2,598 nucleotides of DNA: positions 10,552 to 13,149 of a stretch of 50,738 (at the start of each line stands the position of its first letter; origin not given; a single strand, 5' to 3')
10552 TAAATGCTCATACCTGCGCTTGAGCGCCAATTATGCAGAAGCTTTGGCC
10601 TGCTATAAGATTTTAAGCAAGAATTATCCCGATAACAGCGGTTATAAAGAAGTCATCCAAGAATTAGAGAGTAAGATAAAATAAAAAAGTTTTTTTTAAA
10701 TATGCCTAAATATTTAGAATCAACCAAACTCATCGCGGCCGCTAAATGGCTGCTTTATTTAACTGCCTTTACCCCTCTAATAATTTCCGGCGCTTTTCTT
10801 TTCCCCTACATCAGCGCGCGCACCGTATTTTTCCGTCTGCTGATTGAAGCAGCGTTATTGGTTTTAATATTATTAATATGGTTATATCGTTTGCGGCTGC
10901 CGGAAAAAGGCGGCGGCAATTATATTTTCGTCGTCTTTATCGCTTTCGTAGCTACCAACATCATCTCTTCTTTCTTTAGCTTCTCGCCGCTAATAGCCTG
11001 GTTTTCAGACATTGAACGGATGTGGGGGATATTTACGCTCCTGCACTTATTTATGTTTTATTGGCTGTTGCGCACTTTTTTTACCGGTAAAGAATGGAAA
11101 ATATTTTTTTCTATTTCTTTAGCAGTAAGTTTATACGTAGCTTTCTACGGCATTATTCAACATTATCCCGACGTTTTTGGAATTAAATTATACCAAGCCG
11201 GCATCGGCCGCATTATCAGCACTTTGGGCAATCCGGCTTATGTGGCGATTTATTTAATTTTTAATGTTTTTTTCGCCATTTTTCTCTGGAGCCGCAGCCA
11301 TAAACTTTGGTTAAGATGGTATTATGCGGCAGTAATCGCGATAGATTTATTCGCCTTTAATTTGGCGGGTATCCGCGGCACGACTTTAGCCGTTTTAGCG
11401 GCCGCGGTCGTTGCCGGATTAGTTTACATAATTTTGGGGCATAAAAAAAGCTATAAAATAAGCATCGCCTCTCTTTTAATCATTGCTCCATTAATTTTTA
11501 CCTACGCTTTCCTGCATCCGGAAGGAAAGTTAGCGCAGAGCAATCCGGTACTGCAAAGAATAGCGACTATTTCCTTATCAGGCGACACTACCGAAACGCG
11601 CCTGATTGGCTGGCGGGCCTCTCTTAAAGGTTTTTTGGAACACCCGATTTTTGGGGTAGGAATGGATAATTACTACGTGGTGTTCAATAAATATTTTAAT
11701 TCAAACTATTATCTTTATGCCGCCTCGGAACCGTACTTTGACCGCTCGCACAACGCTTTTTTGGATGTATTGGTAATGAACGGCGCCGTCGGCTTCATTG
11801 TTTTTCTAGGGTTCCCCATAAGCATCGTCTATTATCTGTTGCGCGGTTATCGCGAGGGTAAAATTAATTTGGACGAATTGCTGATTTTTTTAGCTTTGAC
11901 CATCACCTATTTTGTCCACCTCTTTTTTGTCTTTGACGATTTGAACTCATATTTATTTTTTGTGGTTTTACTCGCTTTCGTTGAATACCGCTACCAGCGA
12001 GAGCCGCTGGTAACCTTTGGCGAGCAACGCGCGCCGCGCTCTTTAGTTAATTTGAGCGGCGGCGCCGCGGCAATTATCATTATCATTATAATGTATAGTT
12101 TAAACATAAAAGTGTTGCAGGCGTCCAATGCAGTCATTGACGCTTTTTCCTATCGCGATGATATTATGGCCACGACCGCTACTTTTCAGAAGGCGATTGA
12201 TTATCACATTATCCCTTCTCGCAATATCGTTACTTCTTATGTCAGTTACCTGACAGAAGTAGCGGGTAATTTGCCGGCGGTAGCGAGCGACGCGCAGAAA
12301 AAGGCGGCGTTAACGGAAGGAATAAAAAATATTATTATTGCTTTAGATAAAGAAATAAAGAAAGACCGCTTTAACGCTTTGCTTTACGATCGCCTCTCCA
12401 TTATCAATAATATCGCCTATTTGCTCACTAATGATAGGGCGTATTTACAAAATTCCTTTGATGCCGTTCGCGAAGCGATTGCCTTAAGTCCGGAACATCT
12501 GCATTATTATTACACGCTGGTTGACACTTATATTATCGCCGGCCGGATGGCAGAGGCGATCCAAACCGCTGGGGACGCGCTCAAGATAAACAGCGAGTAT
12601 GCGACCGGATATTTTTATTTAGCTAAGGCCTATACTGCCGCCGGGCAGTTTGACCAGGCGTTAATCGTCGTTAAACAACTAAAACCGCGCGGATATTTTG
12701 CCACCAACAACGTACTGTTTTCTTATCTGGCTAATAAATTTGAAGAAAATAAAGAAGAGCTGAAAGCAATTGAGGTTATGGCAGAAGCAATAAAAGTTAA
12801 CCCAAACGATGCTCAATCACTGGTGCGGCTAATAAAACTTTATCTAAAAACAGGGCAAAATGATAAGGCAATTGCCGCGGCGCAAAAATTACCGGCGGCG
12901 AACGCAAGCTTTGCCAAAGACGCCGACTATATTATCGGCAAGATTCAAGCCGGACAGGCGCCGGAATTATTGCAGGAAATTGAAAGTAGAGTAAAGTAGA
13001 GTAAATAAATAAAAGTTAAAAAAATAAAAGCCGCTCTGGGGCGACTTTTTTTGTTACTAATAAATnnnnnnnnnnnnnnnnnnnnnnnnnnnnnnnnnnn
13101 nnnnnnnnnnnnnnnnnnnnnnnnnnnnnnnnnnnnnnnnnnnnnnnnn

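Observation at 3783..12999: S-layer-like giant Thr/Ser-rich secreted protein followed by two Wzy_C-TPR proteins: candidate surface-protein O-glycosylation system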

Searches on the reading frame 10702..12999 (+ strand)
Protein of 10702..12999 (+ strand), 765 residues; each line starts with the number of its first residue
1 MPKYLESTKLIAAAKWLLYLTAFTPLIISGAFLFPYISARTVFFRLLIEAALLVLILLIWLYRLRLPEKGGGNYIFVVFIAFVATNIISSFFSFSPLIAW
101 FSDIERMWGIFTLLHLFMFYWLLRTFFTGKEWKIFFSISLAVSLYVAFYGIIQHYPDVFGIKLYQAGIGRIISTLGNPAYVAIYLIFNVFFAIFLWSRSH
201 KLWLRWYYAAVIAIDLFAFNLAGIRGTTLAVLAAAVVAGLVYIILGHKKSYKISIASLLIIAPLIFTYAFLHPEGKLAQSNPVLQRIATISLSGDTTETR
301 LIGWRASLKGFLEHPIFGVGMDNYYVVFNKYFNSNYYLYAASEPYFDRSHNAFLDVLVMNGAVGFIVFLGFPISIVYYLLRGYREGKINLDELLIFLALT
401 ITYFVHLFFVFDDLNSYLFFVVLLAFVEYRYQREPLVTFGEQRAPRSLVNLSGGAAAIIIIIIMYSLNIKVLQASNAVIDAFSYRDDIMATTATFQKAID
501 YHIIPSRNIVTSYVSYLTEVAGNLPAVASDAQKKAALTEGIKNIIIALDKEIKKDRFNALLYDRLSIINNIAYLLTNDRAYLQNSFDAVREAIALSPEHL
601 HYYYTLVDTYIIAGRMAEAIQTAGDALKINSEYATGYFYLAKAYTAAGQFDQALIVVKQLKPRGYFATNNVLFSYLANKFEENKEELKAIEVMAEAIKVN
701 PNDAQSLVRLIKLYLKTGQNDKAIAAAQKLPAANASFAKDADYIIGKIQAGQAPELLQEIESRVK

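Call 5: search_protein_families(library=pfam, proteins=[window:10702-12999:+], max_evalue=0.01)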
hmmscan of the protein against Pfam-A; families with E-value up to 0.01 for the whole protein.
window:10702-12999:+ (765 aa): 13 families
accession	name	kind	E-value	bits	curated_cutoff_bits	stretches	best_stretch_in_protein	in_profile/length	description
PF04932.20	Wzy_C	-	4.7e-16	59.4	31.7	1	212-369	3-149/149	O-Antigen ligase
PF14559.12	TPR_19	-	1.6e-13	51.2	25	2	688-735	9-56/68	Tetratricopeptide repeat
PF13431.12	TPR_17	-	3.3e-08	33.6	24.4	0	695-725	4-34/34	Tetratricopeptide repeat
PF13428.12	TPR_14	-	9.4e-07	29.4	23.5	0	603-642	4-43/44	Tetratricopeptide repeat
PF13432.12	TPR_16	-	1.2e-06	29.3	32.7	1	689-733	16-60/65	Tetratricopeptide repeat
PF07719.23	TPR_2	-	1.4e-05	25.2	27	0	634-655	1-22/34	Tetratricopeptide repeat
PF09295.16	ChAPs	-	5.7e-05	22.7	20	0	682-733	246-297/395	ChAPs (Chs5p-Arf1p-binding proteins)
PF13424.12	TPR_12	-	0.00029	21.4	30.1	0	579-629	23-74/77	Tetratricopeptide repeat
PF13181.12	TPR_8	-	0.00057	20.3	25.7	0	601-632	2-33/34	Tetratricopeptide repeat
PF13429.12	TPR_15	-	0.00079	19.4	26.2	1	637-728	113-207/280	Tetratricopeptide repeat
PF13414.12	TPR_11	-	0.0012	18.9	26.8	0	608-646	2-40/42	TPR repeat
PF00515.34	TPR_1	-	0.0013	18.9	27.8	0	635-654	2-21/34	Tetratricopeptide repeat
PF12895.13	ANAPC3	-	0.0024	18.6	27.2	0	687-732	5-51/82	Anaphase-promoting complex, cyclosome, subunit 3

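Call 6: search_protein_families(library=ncbifam, proteins=[window:10702-12999:+], max_evalue=0.01)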
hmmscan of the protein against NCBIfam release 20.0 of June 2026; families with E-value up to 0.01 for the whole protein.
window:10702-12999:+ (765 aa): 9 families
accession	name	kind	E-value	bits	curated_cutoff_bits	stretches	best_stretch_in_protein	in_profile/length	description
TIGR00947.1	2A73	equivalog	2.3e-11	43.4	366.4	1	34-376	33-362/425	IctB family putative bicarbonate transporter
TIGR02917.1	PEP_TPR_lipo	equivalog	9.8e-09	33.6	312.2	2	564-655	803-892/899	XrtA/PEP-CTERM system TPR-repeat protein PrsT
NF052415.1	T3SS_chap_SctY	equivalog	2.1e-05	25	70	0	594-654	34-97/106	type III secretion apparatus assembly chaperone SctY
NF040959.1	MamA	equivalog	7.5e-05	22.3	200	1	580-729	16-164/204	magnetosome protein MamA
TIGR02521.1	type_IV_pilW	equivalog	0.00048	19.8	154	0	684-729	149-194/234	type IV pilus biogenesis/stability protein PilW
NF008754.0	PRK11788.1-2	equivalog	0.0013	17.9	670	1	640-742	147-249/386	lipopolysaccharide assembly protein LapB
NF008757.0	PRK11788.1-5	equivalog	0.0018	17.5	363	0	605-739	112-249/388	lipopolysaccharide assembly protein LapB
NF008756.0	PRK11788.1-4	equivalog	0.0048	16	474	0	672-740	182-250/389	lipopolysaccharide assembly protein LapB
NF008755.0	PRK11788.1-3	equivalog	0.0069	15.8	430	0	683-730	49-96/388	lipopolysaccharide assembly protein LapB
